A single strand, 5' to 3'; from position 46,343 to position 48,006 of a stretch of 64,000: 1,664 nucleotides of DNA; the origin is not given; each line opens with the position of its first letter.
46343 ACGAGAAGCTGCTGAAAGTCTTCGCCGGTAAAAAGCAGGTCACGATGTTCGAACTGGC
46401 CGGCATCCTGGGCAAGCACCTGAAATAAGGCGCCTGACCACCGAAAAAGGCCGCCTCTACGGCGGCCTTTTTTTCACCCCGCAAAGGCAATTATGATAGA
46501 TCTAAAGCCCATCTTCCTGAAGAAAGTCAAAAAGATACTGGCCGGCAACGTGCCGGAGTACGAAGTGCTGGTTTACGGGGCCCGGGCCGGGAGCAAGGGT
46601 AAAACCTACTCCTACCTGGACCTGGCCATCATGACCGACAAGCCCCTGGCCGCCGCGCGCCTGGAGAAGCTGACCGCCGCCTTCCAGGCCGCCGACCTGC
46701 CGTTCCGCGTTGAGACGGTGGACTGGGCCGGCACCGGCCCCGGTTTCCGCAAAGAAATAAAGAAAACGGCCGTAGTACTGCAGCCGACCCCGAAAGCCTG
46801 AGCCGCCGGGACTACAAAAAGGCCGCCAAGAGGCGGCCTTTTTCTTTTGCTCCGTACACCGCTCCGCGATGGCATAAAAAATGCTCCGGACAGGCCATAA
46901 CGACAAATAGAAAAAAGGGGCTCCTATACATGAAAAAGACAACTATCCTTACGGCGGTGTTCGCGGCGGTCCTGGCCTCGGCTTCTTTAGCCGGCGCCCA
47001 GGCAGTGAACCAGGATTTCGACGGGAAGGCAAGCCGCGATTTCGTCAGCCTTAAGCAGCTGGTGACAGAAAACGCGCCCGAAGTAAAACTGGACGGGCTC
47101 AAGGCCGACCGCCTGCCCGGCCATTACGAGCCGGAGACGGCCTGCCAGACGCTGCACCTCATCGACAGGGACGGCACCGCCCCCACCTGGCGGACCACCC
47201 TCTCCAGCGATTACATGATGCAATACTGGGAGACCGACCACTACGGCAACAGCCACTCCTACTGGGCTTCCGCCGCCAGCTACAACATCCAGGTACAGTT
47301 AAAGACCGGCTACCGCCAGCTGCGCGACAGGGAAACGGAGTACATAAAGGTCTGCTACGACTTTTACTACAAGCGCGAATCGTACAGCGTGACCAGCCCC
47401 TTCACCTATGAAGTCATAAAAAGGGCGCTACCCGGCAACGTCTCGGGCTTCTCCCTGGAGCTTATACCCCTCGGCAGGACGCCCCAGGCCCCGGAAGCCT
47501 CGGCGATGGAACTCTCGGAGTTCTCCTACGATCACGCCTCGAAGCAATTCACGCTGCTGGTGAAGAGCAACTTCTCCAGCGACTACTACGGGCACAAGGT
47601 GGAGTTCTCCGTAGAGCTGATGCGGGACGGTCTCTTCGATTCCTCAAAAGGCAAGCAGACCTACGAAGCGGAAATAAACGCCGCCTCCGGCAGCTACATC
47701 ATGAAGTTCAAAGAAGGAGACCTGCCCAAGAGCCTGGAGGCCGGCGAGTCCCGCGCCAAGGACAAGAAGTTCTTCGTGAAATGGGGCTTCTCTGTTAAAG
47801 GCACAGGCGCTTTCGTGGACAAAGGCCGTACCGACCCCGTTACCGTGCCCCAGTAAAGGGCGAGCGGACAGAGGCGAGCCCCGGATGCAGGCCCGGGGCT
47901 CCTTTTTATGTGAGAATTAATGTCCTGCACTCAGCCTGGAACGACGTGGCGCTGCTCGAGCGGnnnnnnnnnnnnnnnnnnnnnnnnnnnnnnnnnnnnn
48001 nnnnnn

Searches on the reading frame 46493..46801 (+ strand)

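Call 52: search_protein_families(library=pfam, proteins=[window:46493-46801:+], max_evalue=0.001)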
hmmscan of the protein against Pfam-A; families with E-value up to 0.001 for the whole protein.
window:46493-46801:+ (102 aa): 1 family
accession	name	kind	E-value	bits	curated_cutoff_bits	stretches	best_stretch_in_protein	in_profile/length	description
PF18765.7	Polbeta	-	3.7e-05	24.2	26.9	1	10-96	1-87/93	Polymerase beta, Nucleotidyltransferase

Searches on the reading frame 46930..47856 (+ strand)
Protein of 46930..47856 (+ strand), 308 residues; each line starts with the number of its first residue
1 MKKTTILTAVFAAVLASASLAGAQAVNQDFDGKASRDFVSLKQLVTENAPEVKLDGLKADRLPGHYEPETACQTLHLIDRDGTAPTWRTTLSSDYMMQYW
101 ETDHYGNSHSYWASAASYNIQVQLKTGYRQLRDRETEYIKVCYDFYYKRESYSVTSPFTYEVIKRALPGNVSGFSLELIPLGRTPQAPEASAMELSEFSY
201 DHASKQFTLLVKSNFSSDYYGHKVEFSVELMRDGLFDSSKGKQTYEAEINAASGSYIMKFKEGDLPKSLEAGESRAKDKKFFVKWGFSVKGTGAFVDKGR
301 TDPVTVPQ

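Call 8: search_protein_families(library=pfam, proteins=[window:46930-47856:+], max_evalue=0.01)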
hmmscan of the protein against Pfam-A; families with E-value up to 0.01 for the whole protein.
window:46930-47856:+ (308 aa): 0 families

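Call 35: search_protein_families(library=ncbifam, proteins=[window:46930-47856:+], max_evalue=0.1)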
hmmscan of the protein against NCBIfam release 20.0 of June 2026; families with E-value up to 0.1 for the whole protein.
window:46930-47856:+ (308 aa): 0 families

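Call 60: find_homologous_proteins(query=window:46930-47856:+, max_evalue=0.001)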
Query window:46930-47856:+ (308 aa): 8 proteins with E <= 0.001 among 1551 candidates.
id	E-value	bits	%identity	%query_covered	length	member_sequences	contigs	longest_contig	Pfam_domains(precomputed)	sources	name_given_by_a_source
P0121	2.0e-204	695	100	100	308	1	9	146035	-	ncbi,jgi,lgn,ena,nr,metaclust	ncbi:MAG: hypothetical protein A2X32_04265 [Elusimicrobia bacterium GWC2_64_44]|nr:MAG: hypothetical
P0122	7.0e-182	621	88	100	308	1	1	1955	-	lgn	-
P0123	1.8e-178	610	87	100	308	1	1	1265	-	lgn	-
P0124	4.1e-164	563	80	93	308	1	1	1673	-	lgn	-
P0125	3.6e-60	222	43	99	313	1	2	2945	-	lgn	-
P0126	5.6e-39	152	42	63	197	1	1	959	-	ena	-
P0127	2.8e-27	114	45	43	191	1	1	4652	-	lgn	-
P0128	8.9e-27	112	46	42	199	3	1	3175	-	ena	-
